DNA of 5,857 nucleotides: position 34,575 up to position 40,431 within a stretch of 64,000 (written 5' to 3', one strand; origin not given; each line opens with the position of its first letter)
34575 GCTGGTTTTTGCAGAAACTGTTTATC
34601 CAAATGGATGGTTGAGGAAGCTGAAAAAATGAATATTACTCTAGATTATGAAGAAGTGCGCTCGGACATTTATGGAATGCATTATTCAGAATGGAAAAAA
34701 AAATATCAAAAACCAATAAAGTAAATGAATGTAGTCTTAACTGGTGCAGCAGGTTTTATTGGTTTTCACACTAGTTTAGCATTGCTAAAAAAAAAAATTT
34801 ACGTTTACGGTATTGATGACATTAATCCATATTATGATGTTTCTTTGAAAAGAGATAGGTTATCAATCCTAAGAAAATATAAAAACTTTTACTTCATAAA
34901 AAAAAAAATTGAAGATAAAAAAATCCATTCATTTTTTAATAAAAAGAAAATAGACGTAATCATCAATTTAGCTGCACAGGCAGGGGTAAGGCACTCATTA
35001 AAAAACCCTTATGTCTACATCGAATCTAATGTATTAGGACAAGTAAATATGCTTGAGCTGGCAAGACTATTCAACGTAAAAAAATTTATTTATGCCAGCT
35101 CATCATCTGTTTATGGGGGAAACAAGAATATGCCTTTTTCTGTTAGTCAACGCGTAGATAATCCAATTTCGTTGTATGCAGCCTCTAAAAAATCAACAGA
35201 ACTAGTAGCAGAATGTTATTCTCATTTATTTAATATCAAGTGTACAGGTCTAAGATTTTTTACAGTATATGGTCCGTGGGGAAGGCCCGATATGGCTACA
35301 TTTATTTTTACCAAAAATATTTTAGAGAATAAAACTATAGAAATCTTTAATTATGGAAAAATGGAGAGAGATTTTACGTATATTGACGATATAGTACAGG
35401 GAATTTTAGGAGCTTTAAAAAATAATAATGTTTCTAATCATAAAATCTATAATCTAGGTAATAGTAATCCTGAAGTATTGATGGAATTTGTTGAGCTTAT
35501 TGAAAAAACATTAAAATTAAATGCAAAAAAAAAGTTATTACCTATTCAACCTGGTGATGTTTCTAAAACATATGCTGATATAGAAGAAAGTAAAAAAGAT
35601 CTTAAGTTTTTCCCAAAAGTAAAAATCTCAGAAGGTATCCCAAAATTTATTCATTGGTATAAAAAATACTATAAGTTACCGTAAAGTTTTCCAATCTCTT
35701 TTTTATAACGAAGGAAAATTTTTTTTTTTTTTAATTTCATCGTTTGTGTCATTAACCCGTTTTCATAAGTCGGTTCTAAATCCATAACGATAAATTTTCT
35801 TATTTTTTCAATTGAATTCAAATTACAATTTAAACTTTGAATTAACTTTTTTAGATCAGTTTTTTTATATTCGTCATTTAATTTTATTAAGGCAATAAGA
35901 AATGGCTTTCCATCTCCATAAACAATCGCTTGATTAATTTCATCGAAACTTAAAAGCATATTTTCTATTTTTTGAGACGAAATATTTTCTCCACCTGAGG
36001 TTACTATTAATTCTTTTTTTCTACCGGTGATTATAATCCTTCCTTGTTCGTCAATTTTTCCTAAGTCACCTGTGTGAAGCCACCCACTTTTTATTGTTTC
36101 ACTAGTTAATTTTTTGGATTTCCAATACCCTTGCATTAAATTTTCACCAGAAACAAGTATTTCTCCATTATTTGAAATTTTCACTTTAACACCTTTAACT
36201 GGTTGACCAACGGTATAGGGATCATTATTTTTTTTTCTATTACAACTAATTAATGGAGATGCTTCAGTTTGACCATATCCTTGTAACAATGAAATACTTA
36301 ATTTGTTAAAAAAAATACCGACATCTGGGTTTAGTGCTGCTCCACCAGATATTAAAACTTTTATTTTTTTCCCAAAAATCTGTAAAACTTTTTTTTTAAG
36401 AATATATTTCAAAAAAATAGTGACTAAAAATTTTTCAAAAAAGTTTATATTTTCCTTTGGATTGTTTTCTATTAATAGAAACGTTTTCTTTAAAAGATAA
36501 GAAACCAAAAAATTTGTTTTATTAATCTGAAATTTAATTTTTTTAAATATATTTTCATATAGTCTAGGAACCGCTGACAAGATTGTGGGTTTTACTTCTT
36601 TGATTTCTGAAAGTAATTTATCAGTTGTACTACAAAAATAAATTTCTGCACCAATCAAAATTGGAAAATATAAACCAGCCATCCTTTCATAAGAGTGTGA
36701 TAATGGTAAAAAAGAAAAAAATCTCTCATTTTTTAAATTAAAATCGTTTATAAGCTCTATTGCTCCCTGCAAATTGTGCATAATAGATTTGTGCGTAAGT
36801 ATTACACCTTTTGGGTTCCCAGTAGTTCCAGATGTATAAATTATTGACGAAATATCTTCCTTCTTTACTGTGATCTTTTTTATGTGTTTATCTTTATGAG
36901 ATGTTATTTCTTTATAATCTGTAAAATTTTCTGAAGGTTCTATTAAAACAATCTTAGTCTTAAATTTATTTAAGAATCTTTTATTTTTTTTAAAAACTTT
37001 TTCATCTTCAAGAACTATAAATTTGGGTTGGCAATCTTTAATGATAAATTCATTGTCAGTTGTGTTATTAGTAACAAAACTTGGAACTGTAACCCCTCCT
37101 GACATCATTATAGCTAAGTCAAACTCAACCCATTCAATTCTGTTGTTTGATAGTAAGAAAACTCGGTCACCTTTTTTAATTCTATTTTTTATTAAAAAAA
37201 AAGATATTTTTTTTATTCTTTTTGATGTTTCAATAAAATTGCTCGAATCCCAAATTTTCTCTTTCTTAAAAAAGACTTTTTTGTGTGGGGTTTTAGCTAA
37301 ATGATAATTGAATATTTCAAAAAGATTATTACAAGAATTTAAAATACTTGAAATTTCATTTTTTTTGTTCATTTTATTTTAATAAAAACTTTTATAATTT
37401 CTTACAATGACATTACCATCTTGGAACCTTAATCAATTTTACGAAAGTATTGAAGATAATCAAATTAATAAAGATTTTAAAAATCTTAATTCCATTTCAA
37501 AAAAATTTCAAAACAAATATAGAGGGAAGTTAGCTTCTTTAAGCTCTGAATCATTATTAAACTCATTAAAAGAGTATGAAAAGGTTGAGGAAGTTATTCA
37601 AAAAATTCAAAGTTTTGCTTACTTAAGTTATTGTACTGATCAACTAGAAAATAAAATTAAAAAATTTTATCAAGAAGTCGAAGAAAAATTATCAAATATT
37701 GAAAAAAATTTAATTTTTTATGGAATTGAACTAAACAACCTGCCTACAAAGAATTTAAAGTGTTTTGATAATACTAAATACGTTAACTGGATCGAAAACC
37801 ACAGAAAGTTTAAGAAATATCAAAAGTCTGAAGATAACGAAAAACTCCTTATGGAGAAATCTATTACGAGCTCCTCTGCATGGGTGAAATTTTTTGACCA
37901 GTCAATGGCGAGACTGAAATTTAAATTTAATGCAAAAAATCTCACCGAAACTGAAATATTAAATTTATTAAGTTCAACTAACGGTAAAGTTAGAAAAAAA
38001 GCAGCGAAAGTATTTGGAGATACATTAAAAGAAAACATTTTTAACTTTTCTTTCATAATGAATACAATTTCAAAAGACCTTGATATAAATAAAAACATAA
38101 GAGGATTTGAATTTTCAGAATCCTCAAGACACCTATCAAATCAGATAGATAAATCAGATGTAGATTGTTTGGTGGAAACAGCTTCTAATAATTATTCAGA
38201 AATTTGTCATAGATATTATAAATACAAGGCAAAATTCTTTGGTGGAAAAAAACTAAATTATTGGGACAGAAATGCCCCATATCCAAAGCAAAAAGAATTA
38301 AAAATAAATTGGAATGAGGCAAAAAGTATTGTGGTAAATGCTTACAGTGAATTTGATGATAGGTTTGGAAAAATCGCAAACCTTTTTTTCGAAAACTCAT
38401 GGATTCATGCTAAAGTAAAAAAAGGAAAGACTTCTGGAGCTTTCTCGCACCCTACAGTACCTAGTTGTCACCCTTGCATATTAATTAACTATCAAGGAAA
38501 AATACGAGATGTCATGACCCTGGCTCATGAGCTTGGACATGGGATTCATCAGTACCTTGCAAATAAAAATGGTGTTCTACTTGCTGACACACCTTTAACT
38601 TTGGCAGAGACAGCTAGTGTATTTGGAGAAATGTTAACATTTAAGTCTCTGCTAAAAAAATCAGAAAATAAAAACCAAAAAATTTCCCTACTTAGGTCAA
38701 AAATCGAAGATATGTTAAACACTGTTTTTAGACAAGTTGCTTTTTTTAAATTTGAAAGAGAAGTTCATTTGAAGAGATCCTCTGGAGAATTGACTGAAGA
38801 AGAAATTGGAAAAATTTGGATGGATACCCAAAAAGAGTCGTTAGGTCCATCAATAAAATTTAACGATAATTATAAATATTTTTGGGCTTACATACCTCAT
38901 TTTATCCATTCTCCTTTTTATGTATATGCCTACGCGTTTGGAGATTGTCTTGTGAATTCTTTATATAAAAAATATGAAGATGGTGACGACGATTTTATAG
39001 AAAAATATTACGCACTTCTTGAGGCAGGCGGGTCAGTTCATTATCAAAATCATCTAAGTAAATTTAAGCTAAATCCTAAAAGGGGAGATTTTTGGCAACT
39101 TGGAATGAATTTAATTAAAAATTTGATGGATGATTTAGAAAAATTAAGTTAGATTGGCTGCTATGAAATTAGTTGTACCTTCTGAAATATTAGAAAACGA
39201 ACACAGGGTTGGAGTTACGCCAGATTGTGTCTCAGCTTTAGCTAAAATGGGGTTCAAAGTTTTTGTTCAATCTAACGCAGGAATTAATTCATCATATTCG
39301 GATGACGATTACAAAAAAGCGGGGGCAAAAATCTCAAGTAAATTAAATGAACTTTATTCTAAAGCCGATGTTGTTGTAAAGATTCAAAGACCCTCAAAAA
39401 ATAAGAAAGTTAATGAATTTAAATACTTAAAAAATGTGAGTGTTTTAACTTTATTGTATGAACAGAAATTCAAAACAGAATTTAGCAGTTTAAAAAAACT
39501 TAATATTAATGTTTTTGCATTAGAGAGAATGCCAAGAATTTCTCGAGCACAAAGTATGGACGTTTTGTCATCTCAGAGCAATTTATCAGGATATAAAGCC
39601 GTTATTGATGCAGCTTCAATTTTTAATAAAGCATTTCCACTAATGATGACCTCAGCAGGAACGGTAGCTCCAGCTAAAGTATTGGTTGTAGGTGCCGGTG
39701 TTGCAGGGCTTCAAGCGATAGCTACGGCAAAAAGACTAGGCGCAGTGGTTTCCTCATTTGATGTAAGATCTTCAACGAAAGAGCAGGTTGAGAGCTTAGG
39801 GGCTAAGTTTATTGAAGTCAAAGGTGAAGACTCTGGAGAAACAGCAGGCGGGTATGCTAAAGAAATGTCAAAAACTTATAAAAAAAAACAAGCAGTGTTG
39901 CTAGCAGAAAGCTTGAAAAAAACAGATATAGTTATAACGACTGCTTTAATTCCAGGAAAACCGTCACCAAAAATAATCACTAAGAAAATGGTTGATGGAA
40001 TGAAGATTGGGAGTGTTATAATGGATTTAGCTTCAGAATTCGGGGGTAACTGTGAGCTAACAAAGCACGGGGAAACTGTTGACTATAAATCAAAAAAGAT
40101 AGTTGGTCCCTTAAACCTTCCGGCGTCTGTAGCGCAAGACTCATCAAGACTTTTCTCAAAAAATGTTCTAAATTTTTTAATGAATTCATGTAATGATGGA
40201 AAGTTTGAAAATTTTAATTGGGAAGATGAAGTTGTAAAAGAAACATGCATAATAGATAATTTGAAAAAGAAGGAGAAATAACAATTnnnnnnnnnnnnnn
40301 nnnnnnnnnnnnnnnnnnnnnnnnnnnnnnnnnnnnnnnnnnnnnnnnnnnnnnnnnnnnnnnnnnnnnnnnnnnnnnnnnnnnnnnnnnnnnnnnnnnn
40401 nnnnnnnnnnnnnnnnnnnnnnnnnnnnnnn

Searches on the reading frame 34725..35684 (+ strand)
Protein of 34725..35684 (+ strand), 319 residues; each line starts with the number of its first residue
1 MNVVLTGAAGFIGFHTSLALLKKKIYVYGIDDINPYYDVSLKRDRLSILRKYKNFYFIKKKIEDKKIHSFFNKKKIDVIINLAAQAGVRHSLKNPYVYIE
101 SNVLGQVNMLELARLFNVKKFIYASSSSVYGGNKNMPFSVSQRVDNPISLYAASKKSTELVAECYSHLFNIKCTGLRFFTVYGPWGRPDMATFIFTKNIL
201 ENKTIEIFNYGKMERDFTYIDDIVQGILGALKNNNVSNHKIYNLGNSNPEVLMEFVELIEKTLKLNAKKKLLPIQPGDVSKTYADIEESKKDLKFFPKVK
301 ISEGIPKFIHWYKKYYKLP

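Call 11: search_protein_families(library=ncbifam, proteins=[window:34725-35684:+], max_evalue=0.00001)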
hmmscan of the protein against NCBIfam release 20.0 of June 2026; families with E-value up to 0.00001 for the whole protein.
window:34725-35684:+ (319 aa): 21 families
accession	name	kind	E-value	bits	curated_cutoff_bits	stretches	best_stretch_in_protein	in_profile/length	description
TIGR01179.1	galE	equivalog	9e-42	143.1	262.3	1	3-314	2-327/332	UDP-glucose 4-epimerase GalE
TIGR01181.1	dTDP_gluc_dehyt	equivalog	4e-39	134.6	365.1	1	3-314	2-313/321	dTDP-glucose 4,6-dehydratase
NF011728.1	PRK15181.1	equivalog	7.9e-39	133.6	760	1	4-313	19-338/348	Vi polysaccharide biosynthesis UDP-N-acetylglucosaminuronic acid C-4 epimerase TviC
TIGR02197.1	heptose_epim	equivalog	1.1e-32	113.4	274.6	1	3-314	1-315/316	ADP-glyceromanno-heptose 6-epimerase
TIGR04180.1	EDH_00030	hypoth_equivalog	1.1e-30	106.8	475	1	3-298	1-295/297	NAD-dependent 4,6-dehydratase LegB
NF007956.0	PRK10675.1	subfamily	1.9e-26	93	394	1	1-181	1-180/338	UDP-glucose 4-epimerase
TIGR02622.1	CDP_4_6_dhtase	equivalog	8.7e-21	74.4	278.45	1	2-316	6-334/352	CDP-glucose 4,6-dehydratase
NF008872.0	PRK11908.1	equivalog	1.9e-20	73.2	294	1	2-266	3-271/349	bifunctional UDP-4-keto-pentose/UDP-xylose synthase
NF007490.0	PRK10084.1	subfamily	2.6e-19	69.4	649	1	1-314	1-336/361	dTDP-glucose 4,6-dehydratase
NF007582.0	PRK10217.1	equivalog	3e-17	62.7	698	1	3-270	4-277/355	dTDP-glucose 4,6-dehydratase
NF005998.1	PRK08125.1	equivalog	3e-15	55.6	777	1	2-273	317-595/649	bifunctional UDP-4-amino-4-deoxy-L-arabinose formyltransferase/UDP-glucuronic acid oxidase ArnA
NF043036.1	ErythonDh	equivalog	1.2e-13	51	325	1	1-200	1-198/321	D-erythronate dehydrogenase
NF047922.1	GDPFucSynFcl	equivalog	5.5e-13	49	500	1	63-313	41-302/308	GDP-L-fucose synthase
NF042423.1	oxyalk_red_Shew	equivalog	9.6e-13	47.9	580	1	2-272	10-266/331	2-alkyl-3-oxoalkanoate reductase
NF008360.0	PRK11150.1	equivalog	1e-12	47.9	452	1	120-274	110-262/310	ADP-glyceromanno-heptose 6-epimerase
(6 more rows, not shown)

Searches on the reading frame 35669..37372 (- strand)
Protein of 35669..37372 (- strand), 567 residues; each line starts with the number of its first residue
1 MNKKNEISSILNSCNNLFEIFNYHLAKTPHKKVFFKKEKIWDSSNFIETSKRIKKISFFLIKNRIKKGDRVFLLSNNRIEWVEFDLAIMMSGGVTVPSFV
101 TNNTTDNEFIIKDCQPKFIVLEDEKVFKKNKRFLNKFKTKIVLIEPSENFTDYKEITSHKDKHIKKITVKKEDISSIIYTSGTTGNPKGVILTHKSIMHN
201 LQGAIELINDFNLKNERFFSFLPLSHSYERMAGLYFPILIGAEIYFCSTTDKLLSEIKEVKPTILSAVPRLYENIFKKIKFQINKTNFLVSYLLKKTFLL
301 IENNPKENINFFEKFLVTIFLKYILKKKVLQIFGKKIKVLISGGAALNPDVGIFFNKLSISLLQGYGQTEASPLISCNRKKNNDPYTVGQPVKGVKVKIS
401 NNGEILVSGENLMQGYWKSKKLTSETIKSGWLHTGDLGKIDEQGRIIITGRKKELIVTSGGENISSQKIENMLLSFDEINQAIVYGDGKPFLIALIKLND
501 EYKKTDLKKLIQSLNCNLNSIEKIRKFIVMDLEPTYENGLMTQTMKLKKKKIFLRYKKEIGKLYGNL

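Call 11: search_protein_families(library=ncbifam, proteins=[window:35669-37372:-], max_evalue=0.00001)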
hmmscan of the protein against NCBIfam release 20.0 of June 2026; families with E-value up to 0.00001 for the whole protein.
window:35669-37372:- (567 aa): 100 families (the best 25 are shown)
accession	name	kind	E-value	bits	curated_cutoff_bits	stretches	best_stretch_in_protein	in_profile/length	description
NF004837.0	PRK06187.1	subfamily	3.7e-79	266.4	476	2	324-487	274-456/531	long-chain-fatty-acid--CoA ligase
NF038343.1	ligase_FadD11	exception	2.4e-66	224.4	950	1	48-501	33-495/585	fatty acid--CoA ligase FadD11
NF052269.1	Staph_lig_FadD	equivalog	2.9e-59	200.7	650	2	335-489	265-429/499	long-chain-fatty-acid--CoA ligase FadD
NF005801.1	PRK07656.1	equivalog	3.1e-54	184.4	657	2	359-486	304-436/500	FadD3 family acyl-CoA ligase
NF004114.0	PRK05605.1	equivalog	1.7e-52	178.5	766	2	335-534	338-553/575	long-chain-fatty-acid--CoA ligase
TIGR01923.1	menE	equivalog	1.9e-52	178.6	330.15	2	316-539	207-435/442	o-succinylbenzoate--CoA ligase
NF006182.0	PRK08316.1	subfamily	2.1e-51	175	663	2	23-282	19-281/523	fatty acyl-CoA synthetase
NF005702.0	PRK07514.1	subfamily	2.9e-50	171.1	558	2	324-534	259-484/506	malonyl-CoA synthase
NF005307.0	PRK06839.1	equivalog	4.2e-47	160.9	748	2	335-487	264-427/496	o-succinylbenzoate--CoA ligase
NF002966.0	PRK03640.1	equivalog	1.4e-45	155.8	556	2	317-487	236-416/483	o-succinylbenzoate--CoA ligase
NF041592.1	carboxyl_red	equivalog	4.4e-44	150.5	1300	1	163-566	222-621/1160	carboxylic acid reductase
NF005857.1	PRK07786.1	exception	7.5e-44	150.1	733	2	45-226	36-219/513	fatty-acid--CoA ligase FadD5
NF004758.0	PRK06087.1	equivalog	6.5e-42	143.6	736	2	336-485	304-465/548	medium-chain fatty-acid--CoA ligase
NF006539.0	PRK09029.1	equivalog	9.8e-41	140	494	2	316-502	224-406/458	o-succinylbenzoate--CoA ligase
NF006181.0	PRK08314.1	subfamily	2e-40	138.6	705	3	335-486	319-485/563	long-chain-fatty-acid--CoA ligase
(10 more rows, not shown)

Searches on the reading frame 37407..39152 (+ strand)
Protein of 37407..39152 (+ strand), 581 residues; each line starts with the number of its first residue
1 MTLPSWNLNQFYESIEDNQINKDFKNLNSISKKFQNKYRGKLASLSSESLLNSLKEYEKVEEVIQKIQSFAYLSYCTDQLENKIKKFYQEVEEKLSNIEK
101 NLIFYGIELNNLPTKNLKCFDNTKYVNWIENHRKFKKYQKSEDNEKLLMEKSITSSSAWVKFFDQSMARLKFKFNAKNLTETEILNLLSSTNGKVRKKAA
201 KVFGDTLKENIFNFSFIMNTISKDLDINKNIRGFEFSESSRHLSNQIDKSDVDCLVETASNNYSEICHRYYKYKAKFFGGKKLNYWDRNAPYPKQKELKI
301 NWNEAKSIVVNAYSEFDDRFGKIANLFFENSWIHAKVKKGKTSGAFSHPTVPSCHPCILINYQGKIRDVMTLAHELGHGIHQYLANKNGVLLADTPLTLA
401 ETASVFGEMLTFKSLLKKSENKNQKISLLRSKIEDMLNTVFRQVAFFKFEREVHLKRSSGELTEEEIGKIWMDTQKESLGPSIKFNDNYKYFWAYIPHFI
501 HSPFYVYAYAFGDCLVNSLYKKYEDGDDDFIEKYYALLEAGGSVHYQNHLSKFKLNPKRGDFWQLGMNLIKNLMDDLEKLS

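Call 11: search_protein_families(library=ncbifam, proteins=[window:37407-39152:+], max_evalue=0.00001)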
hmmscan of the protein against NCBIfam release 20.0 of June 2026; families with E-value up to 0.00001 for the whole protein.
window:37407-39152:+ (581 aa): 3 families
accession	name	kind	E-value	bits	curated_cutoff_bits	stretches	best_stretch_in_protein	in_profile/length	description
TIGR02290.1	M3_fam_3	subfamily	1.4e-178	595.5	561.7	1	5-580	1-587/587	M3 family oligoendopeptidase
TIGR00181.1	pepF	equivalog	1.4e-84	285.1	490.55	1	5-579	9-590/591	oligoendopeptidase F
TIGR02289.1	M3_not_pepF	subfamily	5.3e-27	94.6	442.35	1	55-556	24-526/549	M3 family oligoendopeptidase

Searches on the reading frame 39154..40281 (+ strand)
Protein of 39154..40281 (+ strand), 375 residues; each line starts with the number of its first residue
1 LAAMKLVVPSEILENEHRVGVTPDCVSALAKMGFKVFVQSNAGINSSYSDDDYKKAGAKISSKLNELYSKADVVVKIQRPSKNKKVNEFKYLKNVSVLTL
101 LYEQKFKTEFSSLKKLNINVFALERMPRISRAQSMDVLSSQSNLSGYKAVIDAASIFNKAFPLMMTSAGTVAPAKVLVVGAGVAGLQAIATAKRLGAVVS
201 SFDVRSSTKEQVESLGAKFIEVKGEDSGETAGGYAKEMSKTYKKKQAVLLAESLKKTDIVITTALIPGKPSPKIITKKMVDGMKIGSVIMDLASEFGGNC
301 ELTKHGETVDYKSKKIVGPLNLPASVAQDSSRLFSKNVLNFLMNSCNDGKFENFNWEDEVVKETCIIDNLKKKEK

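Call 11: search_protein_families(library=ncbifam, proteins=[window:39154-40281:+], max_evalue=0.00001)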
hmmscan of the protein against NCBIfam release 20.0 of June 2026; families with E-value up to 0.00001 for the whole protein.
window:39154-40281:+ (375 aa): 4 families
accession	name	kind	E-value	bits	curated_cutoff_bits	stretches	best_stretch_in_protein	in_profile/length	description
NF006942.0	PRK09424.1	equivalog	3.2e-120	402.3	383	1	4-369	1-363/510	Re/Si-specific NAD(P)(+) transhydrogenase subunit alpha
TIGR00561.1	pntA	equivalog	8.7e-106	354.6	444.4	1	6-368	2-361/511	Re/Si-specific NAD(P)(+) transhydrogenase subunit alpha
TIGR00518.1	alaDH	equivalog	2.3e-43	148.5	391.85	1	4-352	1-330/370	alanine dehydrogenase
TIGR03366.1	HpnZ_proposed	hypoth_equivalog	2.4e-07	30.3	328.1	1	164-228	147-212/315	putative phosphonate catabolism associated alcohol dehydrogenase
